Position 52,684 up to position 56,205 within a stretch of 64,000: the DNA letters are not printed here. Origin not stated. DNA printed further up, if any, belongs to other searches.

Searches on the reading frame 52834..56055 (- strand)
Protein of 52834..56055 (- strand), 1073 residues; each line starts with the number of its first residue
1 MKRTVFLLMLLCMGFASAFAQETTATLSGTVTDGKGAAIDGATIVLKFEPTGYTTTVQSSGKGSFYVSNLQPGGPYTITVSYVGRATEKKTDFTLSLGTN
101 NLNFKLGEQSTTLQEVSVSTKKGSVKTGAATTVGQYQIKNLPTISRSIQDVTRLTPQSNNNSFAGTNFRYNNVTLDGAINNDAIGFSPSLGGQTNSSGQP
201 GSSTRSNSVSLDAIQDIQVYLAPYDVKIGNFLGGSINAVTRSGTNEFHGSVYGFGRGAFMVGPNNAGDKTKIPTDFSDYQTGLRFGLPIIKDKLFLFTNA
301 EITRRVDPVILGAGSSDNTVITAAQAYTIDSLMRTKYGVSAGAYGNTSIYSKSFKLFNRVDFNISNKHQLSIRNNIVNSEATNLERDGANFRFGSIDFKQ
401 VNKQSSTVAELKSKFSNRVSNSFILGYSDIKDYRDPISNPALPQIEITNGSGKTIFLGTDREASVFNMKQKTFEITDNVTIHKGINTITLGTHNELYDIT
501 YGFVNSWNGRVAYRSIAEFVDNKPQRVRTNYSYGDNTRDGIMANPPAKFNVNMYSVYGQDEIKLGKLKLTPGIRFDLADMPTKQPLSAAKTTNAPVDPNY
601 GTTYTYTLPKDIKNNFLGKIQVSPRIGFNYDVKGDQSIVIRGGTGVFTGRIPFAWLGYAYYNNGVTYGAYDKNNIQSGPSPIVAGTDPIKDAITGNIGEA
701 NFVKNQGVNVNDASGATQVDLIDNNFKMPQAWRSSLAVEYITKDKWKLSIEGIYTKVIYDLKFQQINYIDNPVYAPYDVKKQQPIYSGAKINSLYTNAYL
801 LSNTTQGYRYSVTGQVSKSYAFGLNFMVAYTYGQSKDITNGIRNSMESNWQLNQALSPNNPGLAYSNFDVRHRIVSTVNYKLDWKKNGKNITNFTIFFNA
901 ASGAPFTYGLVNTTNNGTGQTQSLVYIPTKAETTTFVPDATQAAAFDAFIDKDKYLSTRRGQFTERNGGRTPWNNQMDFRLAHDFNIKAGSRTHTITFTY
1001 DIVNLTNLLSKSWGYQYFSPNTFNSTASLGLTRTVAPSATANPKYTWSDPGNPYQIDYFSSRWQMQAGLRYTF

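Call 126: search_protein_families(library=pfam, proteins=[window:52834-56055:-], max_evalue=0.001)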
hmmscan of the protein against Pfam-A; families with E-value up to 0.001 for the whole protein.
window:52834-56055:- (1073 aa): 3 families
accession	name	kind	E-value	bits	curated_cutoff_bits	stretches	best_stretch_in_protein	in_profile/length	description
PF25183.1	OMP_b-brl_4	-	4.3e-46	158.2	30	2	346-1032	147-827/838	Outer membrane beta barrel domain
PF13620.12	CarboxypepD_reg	-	1.6e-16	60.8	32.3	1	26-106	1-81/82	Carboxypeptidase regulatory-like domain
PF13715.12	CarbopepD_reg_2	-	2.3e-09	37.6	32.2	1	27-118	1-88/88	CarboxypepD_reg-like domain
